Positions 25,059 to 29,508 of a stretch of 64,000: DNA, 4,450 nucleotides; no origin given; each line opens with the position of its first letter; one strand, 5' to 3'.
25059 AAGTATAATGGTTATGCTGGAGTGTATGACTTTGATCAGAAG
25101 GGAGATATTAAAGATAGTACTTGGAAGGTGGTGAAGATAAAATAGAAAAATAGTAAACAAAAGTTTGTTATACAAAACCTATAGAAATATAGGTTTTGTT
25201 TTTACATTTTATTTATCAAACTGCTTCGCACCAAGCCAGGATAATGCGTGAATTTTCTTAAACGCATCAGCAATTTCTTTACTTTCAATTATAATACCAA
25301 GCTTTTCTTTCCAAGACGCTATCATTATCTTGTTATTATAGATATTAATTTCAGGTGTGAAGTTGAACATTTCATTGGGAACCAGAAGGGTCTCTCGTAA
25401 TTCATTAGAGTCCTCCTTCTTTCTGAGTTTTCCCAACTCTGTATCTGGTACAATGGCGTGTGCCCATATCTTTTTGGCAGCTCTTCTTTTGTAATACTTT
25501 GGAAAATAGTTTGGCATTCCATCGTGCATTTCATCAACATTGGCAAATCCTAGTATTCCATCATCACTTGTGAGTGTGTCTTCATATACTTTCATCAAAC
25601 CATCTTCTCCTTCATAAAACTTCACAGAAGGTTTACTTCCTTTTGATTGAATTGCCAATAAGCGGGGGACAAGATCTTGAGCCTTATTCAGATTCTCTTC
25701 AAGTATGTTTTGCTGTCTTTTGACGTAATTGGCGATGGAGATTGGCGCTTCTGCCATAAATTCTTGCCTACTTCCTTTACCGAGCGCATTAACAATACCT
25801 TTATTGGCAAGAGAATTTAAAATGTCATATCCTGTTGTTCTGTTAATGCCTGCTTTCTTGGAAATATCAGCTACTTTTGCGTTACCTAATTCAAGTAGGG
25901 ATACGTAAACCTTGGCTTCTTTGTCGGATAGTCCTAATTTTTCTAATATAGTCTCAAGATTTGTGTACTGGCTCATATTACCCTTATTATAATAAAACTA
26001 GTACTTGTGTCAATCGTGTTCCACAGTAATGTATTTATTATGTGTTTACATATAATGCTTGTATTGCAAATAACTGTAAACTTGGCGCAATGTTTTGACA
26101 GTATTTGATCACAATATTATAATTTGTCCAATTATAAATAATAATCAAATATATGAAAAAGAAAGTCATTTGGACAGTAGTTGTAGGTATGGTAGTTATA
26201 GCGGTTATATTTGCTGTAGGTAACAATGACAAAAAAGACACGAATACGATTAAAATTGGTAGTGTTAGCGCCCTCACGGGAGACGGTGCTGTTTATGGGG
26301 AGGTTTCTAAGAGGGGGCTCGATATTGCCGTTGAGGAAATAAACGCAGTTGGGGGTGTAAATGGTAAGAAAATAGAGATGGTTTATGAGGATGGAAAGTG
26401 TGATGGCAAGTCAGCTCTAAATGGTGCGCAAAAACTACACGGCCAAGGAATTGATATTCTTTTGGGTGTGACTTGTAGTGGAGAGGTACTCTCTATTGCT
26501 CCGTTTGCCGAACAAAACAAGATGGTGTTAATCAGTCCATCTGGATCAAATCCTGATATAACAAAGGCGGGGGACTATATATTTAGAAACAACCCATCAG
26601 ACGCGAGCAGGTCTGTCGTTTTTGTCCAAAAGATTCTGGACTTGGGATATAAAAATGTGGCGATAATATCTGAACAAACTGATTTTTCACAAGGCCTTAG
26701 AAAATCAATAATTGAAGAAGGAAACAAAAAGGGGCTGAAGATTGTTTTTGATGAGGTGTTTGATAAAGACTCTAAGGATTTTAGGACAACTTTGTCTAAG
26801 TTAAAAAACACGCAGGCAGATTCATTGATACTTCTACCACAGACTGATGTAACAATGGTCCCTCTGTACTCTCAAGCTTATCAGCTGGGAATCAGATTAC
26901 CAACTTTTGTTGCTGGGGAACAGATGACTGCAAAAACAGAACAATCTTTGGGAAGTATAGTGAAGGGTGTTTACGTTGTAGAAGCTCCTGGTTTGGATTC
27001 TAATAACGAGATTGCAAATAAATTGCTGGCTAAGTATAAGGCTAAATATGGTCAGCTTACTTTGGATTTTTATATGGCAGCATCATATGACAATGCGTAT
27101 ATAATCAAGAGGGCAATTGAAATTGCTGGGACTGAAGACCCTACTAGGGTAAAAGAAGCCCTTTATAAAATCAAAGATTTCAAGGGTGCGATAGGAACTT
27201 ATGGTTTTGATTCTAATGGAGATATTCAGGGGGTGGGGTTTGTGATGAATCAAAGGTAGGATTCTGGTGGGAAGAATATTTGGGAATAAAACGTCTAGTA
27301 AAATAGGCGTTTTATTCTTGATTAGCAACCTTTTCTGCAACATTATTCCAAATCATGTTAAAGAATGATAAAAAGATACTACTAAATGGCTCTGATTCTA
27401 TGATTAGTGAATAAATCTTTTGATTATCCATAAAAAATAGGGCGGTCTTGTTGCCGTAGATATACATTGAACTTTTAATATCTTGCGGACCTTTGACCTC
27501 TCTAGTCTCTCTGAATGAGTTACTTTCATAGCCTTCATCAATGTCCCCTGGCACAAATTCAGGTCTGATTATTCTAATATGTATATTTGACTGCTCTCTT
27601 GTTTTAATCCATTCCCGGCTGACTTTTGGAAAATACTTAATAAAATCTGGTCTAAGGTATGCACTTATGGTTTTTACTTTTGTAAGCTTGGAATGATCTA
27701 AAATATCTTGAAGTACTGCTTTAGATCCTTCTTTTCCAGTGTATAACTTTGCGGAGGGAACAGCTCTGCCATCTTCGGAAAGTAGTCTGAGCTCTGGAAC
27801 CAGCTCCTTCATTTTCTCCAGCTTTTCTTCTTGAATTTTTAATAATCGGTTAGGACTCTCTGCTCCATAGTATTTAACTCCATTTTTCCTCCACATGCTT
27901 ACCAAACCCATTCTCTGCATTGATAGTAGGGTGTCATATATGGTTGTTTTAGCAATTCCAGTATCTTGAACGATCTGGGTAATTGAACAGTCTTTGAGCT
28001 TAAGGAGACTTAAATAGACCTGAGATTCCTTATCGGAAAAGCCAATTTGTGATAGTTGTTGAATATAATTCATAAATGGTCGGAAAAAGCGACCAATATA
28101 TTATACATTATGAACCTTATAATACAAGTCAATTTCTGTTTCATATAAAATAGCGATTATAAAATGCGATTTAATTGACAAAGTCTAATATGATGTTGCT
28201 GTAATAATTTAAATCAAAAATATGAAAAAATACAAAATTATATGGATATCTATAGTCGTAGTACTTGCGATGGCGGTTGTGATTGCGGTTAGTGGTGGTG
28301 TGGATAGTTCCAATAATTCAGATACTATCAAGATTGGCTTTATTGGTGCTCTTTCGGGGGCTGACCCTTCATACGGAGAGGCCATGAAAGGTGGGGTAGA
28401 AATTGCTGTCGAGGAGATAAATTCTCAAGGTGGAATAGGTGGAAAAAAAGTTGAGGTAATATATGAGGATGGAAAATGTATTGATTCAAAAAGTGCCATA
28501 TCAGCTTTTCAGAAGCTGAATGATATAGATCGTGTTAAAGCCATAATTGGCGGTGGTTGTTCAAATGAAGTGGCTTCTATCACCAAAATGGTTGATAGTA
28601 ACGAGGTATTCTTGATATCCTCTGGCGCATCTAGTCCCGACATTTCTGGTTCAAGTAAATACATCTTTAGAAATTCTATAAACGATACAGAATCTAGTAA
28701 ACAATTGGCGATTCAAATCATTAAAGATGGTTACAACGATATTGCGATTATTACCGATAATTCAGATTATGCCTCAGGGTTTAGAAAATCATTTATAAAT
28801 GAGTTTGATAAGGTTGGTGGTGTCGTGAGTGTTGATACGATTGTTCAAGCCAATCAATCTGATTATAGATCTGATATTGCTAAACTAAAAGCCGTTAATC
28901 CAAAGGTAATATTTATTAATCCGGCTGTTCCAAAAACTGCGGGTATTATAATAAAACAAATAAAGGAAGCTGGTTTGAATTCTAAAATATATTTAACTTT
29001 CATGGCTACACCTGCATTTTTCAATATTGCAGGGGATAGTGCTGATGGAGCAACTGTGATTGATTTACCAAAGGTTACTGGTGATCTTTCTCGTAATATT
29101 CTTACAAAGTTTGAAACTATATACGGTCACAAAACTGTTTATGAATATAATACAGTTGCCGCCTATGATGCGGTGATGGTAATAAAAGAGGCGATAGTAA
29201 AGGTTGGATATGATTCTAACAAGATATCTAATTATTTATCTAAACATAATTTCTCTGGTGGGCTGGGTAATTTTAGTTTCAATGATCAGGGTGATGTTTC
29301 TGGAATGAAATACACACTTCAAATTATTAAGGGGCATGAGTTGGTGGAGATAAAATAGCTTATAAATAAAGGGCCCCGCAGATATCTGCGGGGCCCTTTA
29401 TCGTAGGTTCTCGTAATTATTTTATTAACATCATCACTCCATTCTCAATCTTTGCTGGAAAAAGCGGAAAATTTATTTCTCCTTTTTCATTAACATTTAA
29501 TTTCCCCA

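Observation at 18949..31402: Six back-to-back TrmB-like regulator / orphan LivJ-like solute-binding-protein gene pairs, part of an eight-pair paralogous family with no transporter components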

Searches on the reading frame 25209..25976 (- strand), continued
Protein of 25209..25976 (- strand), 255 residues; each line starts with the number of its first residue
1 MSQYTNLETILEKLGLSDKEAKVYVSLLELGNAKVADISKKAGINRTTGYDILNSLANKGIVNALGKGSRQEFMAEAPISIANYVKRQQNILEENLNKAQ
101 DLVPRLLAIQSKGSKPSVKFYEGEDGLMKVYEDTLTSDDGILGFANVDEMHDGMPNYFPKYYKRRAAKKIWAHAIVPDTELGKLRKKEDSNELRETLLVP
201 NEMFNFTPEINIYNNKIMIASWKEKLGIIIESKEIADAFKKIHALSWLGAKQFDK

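Call 64: find_encoding_contigs(protein=P0324, flank=10000, max_places=4)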
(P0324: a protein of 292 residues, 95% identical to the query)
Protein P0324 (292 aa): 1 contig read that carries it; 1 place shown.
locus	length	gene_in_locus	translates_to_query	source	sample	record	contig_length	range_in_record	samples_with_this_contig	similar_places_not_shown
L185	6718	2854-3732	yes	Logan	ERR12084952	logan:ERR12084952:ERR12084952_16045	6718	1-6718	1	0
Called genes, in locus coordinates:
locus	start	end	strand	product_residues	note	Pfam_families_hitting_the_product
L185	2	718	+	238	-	?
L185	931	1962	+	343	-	-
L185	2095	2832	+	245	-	PF02463:SMC_N (faint), PF00005:ABC_tran, PF13304:AAA_21 (faint)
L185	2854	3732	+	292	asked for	PF02653:BPD_transp_2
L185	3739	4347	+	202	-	PF00583:Acetyltransf_1 (weak)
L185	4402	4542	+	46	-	-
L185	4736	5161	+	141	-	-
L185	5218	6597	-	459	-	-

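Call 65: find_encoding_contigs(protein=P0325, flank=10000, max_places=4)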
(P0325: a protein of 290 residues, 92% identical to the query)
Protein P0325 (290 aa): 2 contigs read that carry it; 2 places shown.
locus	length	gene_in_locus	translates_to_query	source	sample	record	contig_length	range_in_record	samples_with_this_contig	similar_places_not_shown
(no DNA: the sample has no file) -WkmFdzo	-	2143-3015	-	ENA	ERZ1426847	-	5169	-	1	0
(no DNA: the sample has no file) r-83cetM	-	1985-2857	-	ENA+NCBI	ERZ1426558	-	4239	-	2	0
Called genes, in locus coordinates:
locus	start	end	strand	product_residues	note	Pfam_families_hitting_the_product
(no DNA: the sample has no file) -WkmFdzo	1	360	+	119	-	?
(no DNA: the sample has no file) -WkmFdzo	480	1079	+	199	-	-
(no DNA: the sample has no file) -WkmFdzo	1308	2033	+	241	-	PF02463:SMC_N (faint), PF09818:ABC_ATPase (faint), PF00005:ABC_tran, PF13304:AAA_21 (faint)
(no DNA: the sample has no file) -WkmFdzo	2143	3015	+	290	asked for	PF02653:BPD_transp_2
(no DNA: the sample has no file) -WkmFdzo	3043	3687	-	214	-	PF00881:Nitroreductase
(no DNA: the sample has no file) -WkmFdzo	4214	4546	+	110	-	-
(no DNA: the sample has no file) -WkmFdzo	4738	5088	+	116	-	PF02482:Ribosomal_S30AE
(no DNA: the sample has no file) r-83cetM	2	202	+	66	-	?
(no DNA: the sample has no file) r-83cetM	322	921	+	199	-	-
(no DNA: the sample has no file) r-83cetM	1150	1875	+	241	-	PF02463:SMC_N (faint), PF09818:ABC_ATPase (faint), PF00005:ABC_tran, PF13304:AAA_21 (faint)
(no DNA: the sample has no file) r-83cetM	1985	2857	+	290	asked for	PF02653:BPD_transp_2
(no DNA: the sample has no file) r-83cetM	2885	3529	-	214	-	PF00881:Nitroreductase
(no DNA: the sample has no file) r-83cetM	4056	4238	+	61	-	?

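Call 66: find_encoding_contigs(protein=P0326, flank=10000, max_places=4)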
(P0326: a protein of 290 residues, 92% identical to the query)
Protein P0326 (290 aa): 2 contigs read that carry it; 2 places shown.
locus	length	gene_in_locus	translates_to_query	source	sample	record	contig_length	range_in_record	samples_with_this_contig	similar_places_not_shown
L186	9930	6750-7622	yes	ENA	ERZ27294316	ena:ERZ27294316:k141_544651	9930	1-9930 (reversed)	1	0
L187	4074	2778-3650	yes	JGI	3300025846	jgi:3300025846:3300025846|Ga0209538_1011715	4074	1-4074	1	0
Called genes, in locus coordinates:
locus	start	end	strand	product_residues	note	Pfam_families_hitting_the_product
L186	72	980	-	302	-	PF04383:KilA-N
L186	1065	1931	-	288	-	PF01978:TrmB (weak)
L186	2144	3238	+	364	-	PF13458:Peripla_BP_6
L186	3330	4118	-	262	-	-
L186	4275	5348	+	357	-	PF13433:Peripla_BP_5 (faint), PF13458:Peripla_BP_6, PF01094:ANF_receptor (faint)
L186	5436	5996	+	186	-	PF18967:PycTM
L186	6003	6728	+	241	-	PF02463:SMC_N (faint), PF09818:ABC_ATPase (faint), PF00005:ABC_tran, PF13304:AAA_21 (faint)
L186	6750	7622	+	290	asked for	PF02653:BPD_transp_2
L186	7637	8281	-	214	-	PF00881:Nitroreductase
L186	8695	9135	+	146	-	-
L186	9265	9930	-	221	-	?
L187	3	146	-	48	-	?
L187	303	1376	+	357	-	PF13433:Peripla_BP_5 (faint), PF13458:Peripla_BP_6, PF01094:ANF_receptor (faint)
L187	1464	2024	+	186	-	PF18967:PycTM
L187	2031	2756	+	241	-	PF02463:SMC_N (faint), PF09818:ABC_ATPase (faint), PF00005:ABC_tran, PF13304:AAA_21 (faint)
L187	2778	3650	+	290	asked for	PF02653:BPD_transp_2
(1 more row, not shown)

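Call 68: find_encoding_contigs(protein=P0329, flank=10000, max_places=4)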
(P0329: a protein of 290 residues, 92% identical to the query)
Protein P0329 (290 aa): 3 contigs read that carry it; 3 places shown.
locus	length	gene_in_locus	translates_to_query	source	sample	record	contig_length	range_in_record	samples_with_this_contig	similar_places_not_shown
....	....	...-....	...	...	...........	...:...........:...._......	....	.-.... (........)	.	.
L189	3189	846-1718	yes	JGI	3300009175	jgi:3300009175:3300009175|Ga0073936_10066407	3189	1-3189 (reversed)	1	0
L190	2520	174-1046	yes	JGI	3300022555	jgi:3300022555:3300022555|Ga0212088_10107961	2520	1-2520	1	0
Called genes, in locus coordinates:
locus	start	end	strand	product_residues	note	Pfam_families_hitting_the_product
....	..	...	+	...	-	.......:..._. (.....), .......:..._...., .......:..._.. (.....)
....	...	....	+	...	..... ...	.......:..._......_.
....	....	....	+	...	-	-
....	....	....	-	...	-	?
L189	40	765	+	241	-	PF02463:SMC_N (faint), PF00005:ABC_tran, PF13304:AAA_21 (faint)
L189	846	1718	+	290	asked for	PF02653:BPD_transp_2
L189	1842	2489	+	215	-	-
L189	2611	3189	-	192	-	?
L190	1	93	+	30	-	?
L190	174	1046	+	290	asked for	PF02653:BPD_transp_2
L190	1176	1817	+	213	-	-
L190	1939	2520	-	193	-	?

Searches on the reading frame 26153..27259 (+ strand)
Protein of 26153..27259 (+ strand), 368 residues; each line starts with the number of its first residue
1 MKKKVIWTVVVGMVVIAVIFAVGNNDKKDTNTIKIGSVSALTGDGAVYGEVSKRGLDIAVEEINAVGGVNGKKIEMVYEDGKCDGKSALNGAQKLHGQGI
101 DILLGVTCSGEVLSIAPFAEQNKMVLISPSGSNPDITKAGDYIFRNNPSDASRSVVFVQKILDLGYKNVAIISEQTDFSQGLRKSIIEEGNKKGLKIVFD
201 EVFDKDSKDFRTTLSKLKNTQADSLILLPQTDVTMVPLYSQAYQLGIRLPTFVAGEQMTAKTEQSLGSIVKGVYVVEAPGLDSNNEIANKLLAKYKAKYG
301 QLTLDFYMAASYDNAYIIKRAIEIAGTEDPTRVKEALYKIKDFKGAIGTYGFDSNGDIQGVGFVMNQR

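Call 8: search_protein_families(library=pfam, proteins=[window:26153-27259:+], max_evalue=0.01)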
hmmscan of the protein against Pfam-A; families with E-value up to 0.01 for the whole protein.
window:26153-27259:+ (368 aa): 3 families
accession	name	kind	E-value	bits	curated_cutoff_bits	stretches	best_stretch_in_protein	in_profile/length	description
PF13458.12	Peripla_BP_6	-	1.4e-56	193.1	31.7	1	32-355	1-325/343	Periplasmic binding protein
PF01094.35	ANF_receptor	-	1e-28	100.8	25.4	1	56-359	6-341/353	Receptor family ligand binding region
PF13433.12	Peripla_BP_5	-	5.7e-16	59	27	1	33-340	1-309/363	Periplasmic binding protein domain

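Call 9: search_protein_families(library=ncbifam, proteins=[window:26153-27259:+], max_evalue=0.01)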
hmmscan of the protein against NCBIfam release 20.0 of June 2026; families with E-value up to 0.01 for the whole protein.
window:26153-27259:+ (368 aa): 4 families
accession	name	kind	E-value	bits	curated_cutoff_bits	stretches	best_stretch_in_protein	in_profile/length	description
NF011933.0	PRK15404.1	subfamily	3.9e-41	141.4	477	1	15-365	9-357/370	high-affinity branched-chain amino acid ABC transporter substrate-binding protein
TIGR03407.1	urea_ABC_UrtA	exception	1.1e-20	73.8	492.75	1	33-349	1-320/361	urea ABC transporter substrate-binding protein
TIGR03669.1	urea_ABC_arch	equivalog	6.5e-12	45.1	494.8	1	33-339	1-307/375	urea ABC transporter substrate-binding protein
TIGR03863.1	PQQ_ABC_bind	subfamily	0.0091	15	413.6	0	55-215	16-177/347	ABC transporter, substrate binding protein, PQQ-dependent alcohol dehydrogenase system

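Call 71: search_solved_structures(query=window:26153-27259:+, max_evalue=1e-10)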
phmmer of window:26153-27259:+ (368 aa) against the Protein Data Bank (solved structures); distinct sequences matched with E-value up to 1e-10: 21.
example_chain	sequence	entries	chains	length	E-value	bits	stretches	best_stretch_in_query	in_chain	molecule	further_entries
4gnr_A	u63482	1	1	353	1e-30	110.3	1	30-365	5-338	ABC transporter substrate-binding protein-branched chain amino acid transport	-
4n0q_A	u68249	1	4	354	1.4e-29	106.5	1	33-363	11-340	Leu/Ile/Val-binding protein homolog 3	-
3td9_A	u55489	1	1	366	1.9e-27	99.5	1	32-358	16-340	Branched chain amino acid ABC transporter, periplasmic amino acid-binding protein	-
3ipc_A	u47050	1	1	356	7.9e-27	97.5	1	39-366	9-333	ABC transporter, substrate binding protein (Amino acid)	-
3ip5_A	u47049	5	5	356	1.4e-26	96.7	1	39-366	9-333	ABC transporter, substrate binding protein (Amino acid)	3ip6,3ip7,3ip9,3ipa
1usg_A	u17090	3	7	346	4.3e-26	95.1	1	32-364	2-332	LEUCINE-SPECIFIC BINDING PROTEIN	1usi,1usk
2lbp_A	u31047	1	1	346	8.1e-25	90.9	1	32-364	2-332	LEUCINE-BINDING PROTEIN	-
1z15_A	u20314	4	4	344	1.2e-24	90.3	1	33-363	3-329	Leu/Ile/Val-binding protein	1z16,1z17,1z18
2liv_A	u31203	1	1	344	4.2e-24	88.5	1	33-363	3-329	LEUCINE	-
4mlc_A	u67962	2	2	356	1.2e-22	83.7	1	51-360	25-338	Extracellular ligand-binding receptor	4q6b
8z0g_A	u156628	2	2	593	1.4e-20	77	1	43-363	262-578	Leu/Ile/Val-binding protein,Leu/Ile/Val-binding protein,mNeonGreen | NeIle,Leu/Ile/Val-binding protein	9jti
4q6w_A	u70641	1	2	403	2.5e-20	76.1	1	15-354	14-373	Putative leu/ile/val-binding protein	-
4mpt_A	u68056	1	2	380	6e-20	74.9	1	30-354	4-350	Putative leu/ile/val-binding protein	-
8tg1_A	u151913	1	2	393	3.8e-19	72.2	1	26-351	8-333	Extracellular ligand-binding receptor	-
8q52_A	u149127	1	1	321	2.2e-17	66.4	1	32-195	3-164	Leucine-specific-binding protein,Chemotaxis protein CheY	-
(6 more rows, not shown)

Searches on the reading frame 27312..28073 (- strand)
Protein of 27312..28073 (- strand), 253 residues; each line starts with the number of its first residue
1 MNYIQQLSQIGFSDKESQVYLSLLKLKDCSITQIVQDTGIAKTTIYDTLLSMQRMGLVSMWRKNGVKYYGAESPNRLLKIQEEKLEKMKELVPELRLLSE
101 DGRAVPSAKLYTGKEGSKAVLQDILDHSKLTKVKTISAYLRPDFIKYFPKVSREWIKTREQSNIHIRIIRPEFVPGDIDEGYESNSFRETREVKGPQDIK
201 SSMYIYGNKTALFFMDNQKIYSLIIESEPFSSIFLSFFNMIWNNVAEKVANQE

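Call 4: search_protein_families(library=pfam, proteins=[window:27312-28073:-], max_evalue=0.01)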
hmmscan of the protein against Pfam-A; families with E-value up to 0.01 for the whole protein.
window:27312-28073:- (253 aa): 4 families
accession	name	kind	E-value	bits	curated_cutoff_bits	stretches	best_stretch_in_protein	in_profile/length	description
PF01978.25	TrmB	-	7.4e-12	45.4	25.6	1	7-69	1-62/68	Sugar-specific transcriptional regulator TrmB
PF09339.16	HTH_IclR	-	0.00092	19.4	22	1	28-58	18-48/52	IclR helix-turn-helix domain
PF08221.17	HTH_9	-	0.0031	18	23.4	1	17-61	16-60/62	RNA polymerase III subunit RPC82 helix-turn-helix domain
PF01022.26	HTH_5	-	0.0097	16.2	22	0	21-59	8-46/47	Bacterial regulatory protein, arsR family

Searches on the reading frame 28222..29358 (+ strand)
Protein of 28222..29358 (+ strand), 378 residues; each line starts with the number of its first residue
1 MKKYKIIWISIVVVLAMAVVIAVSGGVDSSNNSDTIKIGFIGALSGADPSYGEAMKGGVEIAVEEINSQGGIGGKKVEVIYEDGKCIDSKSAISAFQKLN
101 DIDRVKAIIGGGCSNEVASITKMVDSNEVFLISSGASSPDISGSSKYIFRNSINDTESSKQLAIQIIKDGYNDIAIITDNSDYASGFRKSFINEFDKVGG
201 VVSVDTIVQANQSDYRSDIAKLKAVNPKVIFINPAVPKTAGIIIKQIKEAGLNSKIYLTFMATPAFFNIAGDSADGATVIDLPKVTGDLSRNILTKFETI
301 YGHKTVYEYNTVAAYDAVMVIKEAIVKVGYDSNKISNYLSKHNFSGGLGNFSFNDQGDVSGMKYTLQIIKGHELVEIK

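Call 8: search_protein_families(library=pfam, proteins=[window:28222-29358:+], max_evalue=0.01)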
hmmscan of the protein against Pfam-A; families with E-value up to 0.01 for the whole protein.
window:28222-29358:+ (378 aa): 3 families
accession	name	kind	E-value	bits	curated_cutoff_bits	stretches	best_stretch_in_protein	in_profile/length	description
PF13458.12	Peripla_BP_6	-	9.9e-43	147.5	31.7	1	35-357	1-327/343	Periplasmic binding protein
PF01094.35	ANF_receptor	-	5.2e-30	105.1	25.4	1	57-365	4-346/353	Receptor family ligand binding region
PF13433.12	Peripla_BP_5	-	2.7e-12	46.9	27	1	36-349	1-316/363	Periplasmic binding protein domain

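Call 9: search_protein_families(library=ncbifam, proteins=[window:28222-29358:+], max_evalue=0.01)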
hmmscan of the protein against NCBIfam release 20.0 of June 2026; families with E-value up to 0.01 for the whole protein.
window:28222-29358:+ (378 aa): 3 families
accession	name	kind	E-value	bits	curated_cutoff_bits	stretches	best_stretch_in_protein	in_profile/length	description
NF011933.0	PRK15404.1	subfamily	8.1e-38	130.4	477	1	21-365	12-356/370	high-affinity branched-chain amino acid ABC transporter substrate-binding protein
TIGR03407.1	urea_ABC_UrtA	exception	1.8e-12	46.8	492.75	1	36-352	1-322/361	urea ABC transporter substrate-binding protein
TIGR03669.1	urea_ABC_arch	equivalog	2.6e-07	30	494.8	1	36-130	1-94/375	urea ABC transporter substrate-binding protein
